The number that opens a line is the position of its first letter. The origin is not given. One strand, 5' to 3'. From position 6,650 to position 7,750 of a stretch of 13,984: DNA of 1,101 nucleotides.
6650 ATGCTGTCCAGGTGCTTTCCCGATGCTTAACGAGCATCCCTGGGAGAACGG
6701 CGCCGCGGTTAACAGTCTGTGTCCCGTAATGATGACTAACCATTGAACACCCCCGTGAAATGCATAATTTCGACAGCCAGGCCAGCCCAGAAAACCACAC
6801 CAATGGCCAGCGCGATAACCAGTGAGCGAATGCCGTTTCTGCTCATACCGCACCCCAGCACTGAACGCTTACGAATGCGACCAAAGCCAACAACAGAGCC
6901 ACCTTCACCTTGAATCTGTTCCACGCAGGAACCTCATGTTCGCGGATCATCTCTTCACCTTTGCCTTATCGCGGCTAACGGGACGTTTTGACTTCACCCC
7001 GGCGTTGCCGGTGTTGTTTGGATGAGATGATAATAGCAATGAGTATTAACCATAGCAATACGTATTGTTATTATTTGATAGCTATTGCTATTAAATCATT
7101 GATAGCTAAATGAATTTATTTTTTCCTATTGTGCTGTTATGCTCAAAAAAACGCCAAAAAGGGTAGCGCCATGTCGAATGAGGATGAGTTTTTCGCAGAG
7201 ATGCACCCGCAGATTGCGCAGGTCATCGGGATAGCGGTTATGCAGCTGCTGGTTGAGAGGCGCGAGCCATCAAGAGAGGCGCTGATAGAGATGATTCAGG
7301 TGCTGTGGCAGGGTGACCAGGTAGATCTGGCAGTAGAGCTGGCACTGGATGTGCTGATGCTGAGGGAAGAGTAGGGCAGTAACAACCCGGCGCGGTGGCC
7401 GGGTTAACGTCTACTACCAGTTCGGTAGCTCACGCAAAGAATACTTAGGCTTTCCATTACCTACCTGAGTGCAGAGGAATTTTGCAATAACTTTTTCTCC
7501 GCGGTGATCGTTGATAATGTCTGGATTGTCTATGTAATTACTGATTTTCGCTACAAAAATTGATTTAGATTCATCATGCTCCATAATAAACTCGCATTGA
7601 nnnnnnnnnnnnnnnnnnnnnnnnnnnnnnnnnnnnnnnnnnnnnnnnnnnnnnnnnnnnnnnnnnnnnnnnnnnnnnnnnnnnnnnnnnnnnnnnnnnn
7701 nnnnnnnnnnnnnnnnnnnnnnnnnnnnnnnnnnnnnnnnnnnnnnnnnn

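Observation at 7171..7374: Small, strongly acidic protein encoded divergently from the early-left promoter and convergent with the cassette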

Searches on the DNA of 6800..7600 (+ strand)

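Call 7: search_dna_similar(query=window:6900-7500:+, collection=ecoli_genomes, mode=near, max_rows=15)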
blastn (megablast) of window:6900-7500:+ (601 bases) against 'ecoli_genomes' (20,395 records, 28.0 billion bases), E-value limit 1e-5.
Records with a match: 57; places in all: 57; records where one place covers at least 80% of the query: 28.
Genomes with a match: 57 of 5426; with a place that covers at least 80% of the query: 28. Places per genome that has any: lowest 1, median 1, highest 1. On chromosomes: 57 places; on plasmids: 0.
Best place of each record, by identity: >=99% 1; 95-99% 18; 80-90% 38.
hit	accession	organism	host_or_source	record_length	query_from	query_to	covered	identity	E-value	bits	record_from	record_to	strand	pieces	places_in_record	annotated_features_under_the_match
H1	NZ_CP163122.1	Escherichia coli strain W21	Homo sapiens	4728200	40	601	94%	95.4%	0e+0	894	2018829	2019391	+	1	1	hypothetical protein (x2)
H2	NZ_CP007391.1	Escherichia coli strain ST540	-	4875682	40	601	94%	88.3%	0e+0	667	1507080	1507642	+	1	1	hypothetical protein (x2)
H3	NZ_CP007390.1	Escherichia coli strain ST540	-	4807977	40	601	94%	88.3%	0e+0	667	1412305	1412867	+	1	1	hypothetical protein (x2)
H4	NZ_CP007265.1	Escherichia coli strain ST540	-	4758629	40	601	94%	88.3%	0e+0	667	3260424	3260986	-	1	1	hypothetical protein (x2)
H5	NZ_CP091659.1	Escherichia coli strain KFu024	river water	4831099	40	601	94%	88.3%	0e+0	667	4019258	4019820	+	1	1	hypothetical protein (x2)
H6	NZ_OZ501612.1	Escherichia coli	Homo sapiens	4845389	40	601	94%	88.3%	0e+0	667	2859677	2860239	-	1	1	hypothetical protein (x2)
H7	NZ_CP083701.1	Escherichia coli strain SUISSEKPC3NDM5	Homo sapiens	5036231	40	601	94%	88.2%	0e+0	667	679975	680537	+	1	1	hypothetical protein (x2)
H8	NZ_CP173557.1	Escherichia coli strain 98202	Homo sapiens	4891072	40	601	94%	88.2%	0e+0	667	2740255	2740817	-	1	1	hypothetical protein (x2)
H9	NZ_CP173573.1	Escherichia coli strain 98197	Homo sapiens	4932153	40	601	94%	88.2%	0e+0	667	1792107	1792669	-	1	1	hypothetical protein (x2)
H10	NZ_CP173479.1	Escherichia coli strain 98223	Homo sapiens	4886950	40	601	94%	88.2%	0e+0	667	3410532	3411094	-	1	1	hypothetical protein (x2)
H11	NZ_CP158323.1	Escherichia coli strain 123636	Homo sapiens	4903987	40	601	94%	88.2%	0e+0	667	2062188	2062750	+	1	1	hypothetical protein (x2)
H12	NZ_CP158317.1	Escherichia coli strain 124611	Homo sapiens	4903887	40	601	94%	88.2%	0e+0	667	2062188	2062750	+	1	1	hypothetical protein (x2)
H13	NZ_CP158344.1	Escherichia coli strain 116333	Homo sapiens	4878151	40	601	94%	88.2%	0e+0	667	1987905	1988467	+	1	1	hypothetical protein (x2)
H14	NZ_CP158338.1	Escherichia coli strain 126096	Homo sapiens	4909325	40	601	94%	88.2%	0e+0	667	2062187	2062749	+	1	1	hypothetical protein (x2)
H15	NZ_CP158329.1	Escherichia coli strain 130119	Homo sapiens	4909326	40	601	94%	88.2%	0e+0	667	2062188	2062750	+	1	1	hypothetical protein (x2)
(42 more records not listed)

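Call 8: search_dna_similar(query=window:6900-7500:+, collection=phages, mode=near, max_rows=20)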
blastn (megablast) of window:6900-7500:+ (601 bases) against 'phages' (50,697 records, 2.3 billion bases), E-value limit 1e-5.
Records with a match: 25; places in all: 25; records where one place covers at least 80% of the query: 1.
Best place of each record, by identity: >=99% 6; 95-99% 6; 90-95% 4; 80-90% 9.
By first word of the organism name: Klebsiella 25.
By host as written in the record: Klebsiella pneumoniae 10; Klebsiella pneumoniae KH43 2; Klebsiella pneumoniae ST11-VIM1 2; Klebsiella pneumoniae 80528 2; Klebsiella pneumoniae ST101-KPC2 1; Klebsiella pneumoniae KP26 1; Klebsiella pneumoniae ST974-OXA48 1; Klebsiella pneumoniae H151440672 1; and 5 more.
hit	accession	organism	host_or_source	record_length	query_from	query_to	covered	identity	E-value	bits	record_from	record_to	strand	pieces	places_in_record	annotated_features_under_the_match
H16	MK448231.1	Klebsiella phage ST101-KPC2phi6.1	Klebsiella pneumoniae ST101-KPC2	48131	1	508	85%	86.4%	1e-154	551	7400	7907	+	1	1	hypothetical protein (x2) | biopolimer transporter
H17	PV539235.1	Klebsiella phage vB_Kpn_RAH1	Klebsiella pneumoniae KP26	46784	40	506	78%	92.8%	0e+0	675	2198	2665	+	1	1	hypothetical protein (x2)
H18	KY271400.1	Klebsiella phage 6 LV-2017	Klebsiella pneumoniae KH43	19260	40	508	78%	92.4%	0e+0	667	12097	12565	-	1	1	none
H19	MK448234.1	Klebsiella phage ST11-VIM1phi8.2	Klebsiella pneumoniae ST11-VIM1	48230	43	506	77%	91.0%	8e-177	625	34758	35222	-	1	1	hypothetical protein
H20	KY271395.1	Klebsiella phage 2b LV-2017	Klebsiella pneumoniae KH43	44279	1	505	35%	98.6%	3e-62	376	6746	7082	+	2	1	none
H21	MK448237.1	Klebsiella phage ST974-OXA48phi18.2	Klebsiella pneumoniae ST974-OXA48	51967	279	496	36%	88.1%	9e-67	259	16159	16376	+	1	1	hypothetical protein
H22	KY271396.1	Klebsiella phage 2 LV-2017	Klebsiella pneumoniae H151440672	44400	40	503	28%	97.1%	1e-40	289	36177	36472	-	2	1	none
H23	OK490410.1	Klebsiella phage Kp4856-1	Klebsiella pneumoniae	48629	40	503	28%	97.1%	1e-40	289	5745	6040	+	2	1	record has no annotation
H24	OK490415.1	Klebsiella phage Kp4862-1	Klebsiella pneumoniae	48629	40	503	28%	97.1%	1e-40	289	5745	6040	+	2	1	record has no annotation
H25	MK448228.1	Klebsiella phage ST15-VIM1phi2.1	Klebsiella pneumoniae ST15-VIM1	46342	43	506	27%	90.3%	2e-24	213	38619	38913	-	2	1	hypothetical protein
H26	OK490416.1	Klebsiella phage Kp4864-1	Klebsiella pneumoniae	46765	1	135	22%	87.8%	1e-35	156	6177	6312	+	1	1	record has no annotation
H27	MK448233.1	Klebsiella phage ST11-VIM1phi8.1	Klebsiella pneumoniae ST11-VIM1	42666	40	138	16%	97.0%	6e-39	167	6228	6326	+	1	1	none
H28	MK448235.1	Klebsiella phage ST512-KPC3phi13.1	Klebsiella pneumoniae ST512-KPC3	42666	40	138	16%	97.0%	6e-39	167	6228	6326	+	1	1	none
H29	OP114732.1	Klebsiella phage GZ7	Klebsiella pneumoniae THR60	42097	40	126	14%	100.0%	3e-37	161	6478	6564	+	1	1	hypothetical protein | membrane protein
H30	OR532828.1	Klebsiella phage RCIP0034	Klebsiella pneumoniae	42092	40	126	14%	100.0%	3e-37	161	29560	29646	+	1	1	none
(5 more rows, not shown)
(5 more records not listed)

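Call 9: get_annotated_region(hit=H1, flank=6000)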
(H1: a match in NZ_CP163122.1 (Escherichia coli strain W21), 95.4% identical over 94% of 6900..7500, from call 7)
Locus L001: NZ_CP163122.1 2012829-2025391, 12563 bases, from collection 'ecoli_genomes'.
description: Escherichia coli strain W21 isolate China:Kunming chromosome, complete genome
organism: Escherichia coli strain W21 (NCBI taxid 562)
replicon: chromosome; assembly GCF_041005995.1
host: Homo sapiens; source: secretion; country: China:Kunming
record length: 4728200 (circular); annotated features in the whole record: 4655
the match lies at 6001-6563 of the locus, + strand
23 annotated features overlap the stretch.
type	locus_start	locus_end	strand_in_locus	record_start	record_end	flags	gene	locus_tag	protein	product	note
CDS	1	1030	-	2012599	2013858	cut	-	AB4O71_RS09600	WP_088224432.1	site-specific integrase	-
CDS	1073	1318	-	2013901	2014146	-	-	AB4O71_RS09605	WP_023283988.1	excisionase family protein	-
CDS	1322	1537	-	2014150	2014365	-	-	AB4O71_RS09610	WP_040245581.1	TraR/DksA family transcriptional regulator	-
CDS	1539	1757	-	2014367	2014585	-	-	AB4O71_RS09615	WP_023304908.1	hypothetical protein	-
CDS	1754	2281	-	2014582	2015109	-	-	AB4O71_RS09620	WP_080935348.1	phage N-6-adenine-methyltransferase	-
CDS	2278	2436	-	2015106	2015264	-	-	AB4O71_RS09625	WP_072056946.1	DUF1317 family protein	-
CDS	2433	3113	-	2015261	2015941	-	-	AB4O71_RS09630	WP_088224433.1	lambda exonuclease family protein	-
CDS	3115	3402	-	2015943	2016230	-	-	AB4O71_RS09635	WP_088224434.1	hypothetical protein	-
CDS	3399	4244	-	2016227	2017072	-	bet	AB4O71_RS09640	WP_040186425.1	phage recombination protein Bet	-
CDS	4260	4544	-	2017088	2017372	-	gamL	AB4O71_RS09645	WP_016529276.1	host nuclease inhibitor GamL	-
CDS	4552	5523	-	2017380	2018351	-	-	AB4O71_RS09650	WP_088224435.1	hypothetical protein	-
CDS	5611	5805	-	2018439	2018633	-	-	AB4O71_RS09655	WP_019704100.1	hypothetical protein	-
CDS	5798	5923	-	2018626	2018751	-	-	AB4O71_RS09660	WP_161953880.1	hypothetical protein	-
CDS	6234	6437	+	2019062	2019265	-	-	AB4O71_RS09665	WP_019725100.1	hypothetical protein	-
CDS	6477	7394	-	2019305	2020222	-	-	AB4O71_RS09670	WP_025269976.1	hypothetical protein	-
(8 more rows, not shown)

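Call 10: get_annotated_region(hit=H17, flank=5000)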
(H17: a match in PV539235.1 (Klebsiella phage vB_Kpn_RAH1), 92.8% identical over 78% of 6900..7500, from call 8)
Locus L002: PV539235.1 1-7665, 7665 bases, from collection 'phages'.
description: Klebsiella phage vB_Kpn_RAH1, complete genome.
organism: Klebsiella phage vB_Kpn_RAH1 (NCBI taxid 3416985)
taxonomy: Viruses
host: Klebsiella pneumoniae KP26; source: -; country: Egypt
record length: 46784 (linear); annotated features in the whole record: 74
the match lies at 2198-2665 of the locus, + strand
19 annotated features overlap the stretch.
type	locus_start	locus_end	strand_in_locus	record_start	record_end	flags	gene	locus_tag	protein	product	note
CDS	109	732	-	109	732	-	-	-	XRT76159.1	YqaJ-like viral recombinase domain protein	ORF1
CDS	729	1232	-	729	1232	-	-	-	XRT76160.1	hypothetical protein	ORF2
CDS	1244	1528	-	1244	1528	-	-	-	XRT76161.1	host nuclease inhibitor GamL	ORF3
CDS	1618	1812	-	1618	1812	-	-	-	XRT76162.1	hypothetical protein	ORF4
CDS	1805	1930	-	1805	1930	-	-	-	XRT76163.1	hypothetical protein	ORF5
CDS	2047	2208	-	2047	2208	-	-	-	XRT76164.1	hypothetical protein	ORF6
CDS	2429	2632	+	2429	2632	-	-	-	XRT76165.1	hypothetical protein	ORF7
CDS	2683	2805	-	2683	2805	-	-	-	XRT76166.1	hypothetical protein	ORF8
CDS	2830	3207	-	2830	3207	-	-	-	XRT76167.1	hypothetical protein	ORF9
CDS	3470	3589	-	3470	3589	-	-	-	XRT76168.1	hypothetical protein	ORF10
CDS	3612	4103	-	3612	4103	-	-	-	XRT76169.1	putative transcriptional regulator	ORF11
CDS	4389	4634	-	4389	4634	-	-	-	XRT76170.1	hypothetical protein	ORF12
CDS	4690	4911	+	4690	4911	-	-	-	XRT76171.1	activator protein cII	ORF13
CDS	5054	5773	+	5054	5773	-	-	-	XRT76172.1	DNA replication protein O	ORF14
CDS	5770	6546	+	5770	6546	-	-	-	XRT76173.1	DNA replication protein P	ORF15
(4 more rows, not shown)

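Call 11: get_annotated_region(hit=H16, flank=5000)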
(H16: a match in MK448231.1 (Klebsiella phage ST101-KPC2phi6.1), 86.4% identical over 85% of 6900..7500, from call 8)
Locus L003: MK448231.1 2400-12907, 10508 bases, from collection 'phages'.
description: Klebsiella phage ST101-KPC2phi6.1, complete genome.
organism: Klebsiella phage ST101-KPC2phi6.1 (NCBI taxid 2555909)
taxonomy: Viruses; Duplodnaviria; Heunggongvirae; Uroviricota; Caudoviricetes
host: Klebsiella pneumoniae ST101-KPC2; source: -; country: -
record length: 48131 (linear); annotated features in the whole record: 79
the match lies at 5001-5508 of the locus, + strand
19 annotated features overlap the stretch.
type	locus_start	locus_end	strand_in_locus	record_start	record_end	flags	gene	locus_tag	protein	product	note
CDS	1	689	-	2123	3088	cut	-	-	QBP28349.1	DNA cytosine methyltransferase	-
CDS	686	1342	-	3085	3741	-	-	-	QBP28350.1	DNA methyltransferase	-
CDS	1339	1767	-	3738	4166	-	-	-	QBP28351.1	regulator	-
CDS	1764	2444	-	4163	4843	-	-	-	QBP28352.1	exonuclease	-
CDS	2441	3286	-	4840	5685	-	-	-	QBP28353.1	recombination protein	recombination protein Bet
CDS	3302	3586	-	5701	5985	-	-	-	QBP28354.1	host nuclease inhibitor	Host nuclease inhibitor GamL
CDS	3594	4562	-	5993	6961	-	-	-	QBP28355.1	hypothetical protein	hypothetical protein (Membrane protein involved in colicin uptake)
CDS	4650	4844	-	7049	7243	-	-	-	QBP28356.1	hypothetical protein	-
CDS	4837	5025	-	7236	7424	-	-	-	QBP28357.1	hypothetical protein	hypothetical protein SM88 00505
CDS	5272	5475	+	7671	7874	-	-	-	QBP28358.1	hypothetical protein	-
CDS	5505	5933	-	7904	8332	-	-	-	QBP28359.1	biopolimer transporter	biopolimer transporter ExbB (RexB)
CDS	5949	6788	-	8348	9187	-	-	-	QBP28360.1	protein RexA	-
CDS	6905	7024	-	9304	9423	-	-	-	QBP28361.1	hypothetical protein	-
CDS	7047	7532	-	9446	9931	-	-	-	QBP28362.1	putative repressor protein CI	-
CDS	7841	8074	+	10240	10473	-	-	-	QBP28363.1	antirepressor protein Cro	-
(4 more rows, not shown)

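Call 88: search_rna_families(source=window, start=6800, end=7600, threshold=evalue, max_evalue=1)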
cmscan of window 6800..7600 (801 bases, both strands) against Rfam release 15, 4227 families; matches with E-value up to 1: 1.
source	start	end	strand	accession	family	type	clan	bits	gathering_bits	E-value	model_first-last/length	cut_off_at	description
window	7341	7413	+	RF03023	rpfG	Gene; sRNA;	-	17.3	75.9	0.42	1-85/85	no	rpfG RNA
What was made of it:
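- Tried and rejected: Rfam on 6800-7600: only a sub-threshold chance hit (call 88).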
